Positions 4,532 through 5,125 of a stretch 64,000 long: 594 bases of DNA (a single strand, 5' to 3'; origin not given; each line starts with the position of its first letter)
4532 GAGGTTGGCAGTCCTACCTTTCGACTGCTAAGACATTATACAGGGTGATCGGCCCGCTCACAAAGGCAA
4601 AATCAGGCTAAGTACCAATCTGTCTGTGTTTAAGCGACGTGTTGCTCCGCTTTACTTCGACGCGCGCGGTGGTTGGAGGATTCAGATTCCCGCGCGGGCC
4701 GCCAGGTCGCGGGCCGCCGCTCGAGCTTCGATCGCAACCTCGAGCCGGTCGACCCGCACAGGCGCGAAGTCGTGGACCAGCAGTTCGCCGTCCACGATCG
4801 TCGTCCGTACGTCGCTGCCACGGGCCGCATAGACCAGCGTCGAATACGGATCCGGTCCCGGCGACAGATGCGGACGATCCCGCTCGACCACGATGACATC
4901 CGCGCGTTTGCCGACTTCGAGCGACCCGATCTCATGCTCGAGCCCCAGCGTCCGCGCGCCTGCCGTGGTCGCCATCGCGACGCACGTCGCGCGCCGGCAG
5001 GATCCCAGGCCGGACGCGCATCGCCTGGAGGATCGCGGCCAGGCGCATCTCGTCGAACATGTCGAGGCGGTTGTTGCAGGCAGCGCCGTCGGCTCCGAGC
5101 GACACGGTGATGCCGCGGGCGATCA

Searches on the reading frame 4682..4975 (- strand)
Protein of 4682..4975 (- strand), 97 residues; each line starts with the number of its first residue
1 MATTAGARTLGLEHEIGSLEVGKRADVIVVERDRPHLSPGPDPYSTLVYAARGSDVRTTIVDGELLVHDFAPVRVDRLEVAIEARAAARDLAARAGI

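Call 70: search_protein_families(library=ncbifam, proteins=[window:4682-4975:-], max_evalue=0.01)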
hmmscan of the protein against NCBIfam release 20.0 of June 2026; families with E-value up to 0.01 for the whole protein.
window:4682-4975:- (97 aa): 29 families (the best 25 are shown)
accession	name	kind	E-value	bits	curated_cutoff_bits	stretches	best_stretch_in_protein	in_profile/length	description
NF005557.0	PRK07228.1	equivalog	6.6e-25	87.7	522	1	1-96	345-442/445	5'-deoxyadenosine deaminase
NF004701.0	PRK06038.1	equivalog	6.9e-25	87.6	609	1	1-95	338-430/432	N-ethylammeline chlorohydrolase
NF006056.0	PRK08204.1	subfamily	6.3e-21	74.7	391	1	1-95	350-444/449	hypothetical protein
NF006549.0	PRK09045.1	equivalog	9.3e-18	64.1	540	1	1-88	349-436/444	TRZ/ATZ family hydrolase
NF004801.0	PRK06151.1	subfamily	1.2e-16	60.7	416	1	1-92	373-463/491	chlorohydrolase family protein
NF006252.0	PRK08393.1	equivalog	5.5e-15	55.3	617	1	1-80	335-412/424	N-ethylammeline chlorohydrolase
NF006055.0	PRK08203.1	equivalog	1.1e-13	50.6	532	1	1-94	362-453/455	8-oxoguanine deaminase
NF005211.0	PRK06687.1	equivalog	4.7e-13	48.7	703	1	3-69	344-411/419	TRZ/ATZ family protein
NF012037.0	PRK15493.1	equivalog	6.8e-11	41.6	779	1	2-90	344-432/435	bifunctional S-methyl-5'-thioadenosine deaminase/S-adenosylhomocysteine deaminase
NF006681.0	PRK09229.1-2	equivalog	1.3e-10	40.6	362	1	1-82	358-440/451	formimidoylglutamate deiminase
NF009059.0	PRK12393.1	equivalog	4.6e-09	35.5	543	1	2-95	367-459/460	amidohydrolase family protein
NF004995.0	PRK06380.1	subfamily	1.2e-08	34.3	567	1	1-66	333-398/418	metal-dependent hydrolase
TIGR02022.1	hutF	equivalog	9.7e-08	31.2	413.05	1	1-82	365-446/455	formimidoylglutamate deiminase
NF005540.0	PRK07203.1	equivalog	1e-07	31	444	1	12-94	359-441/444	putative aminohydrolase SsnA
TIGR03314.1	Se_ssnA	subfamily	5.1e-07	28.9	455.5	1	12-92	358-438/441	putative selenium metabolism protein SsnA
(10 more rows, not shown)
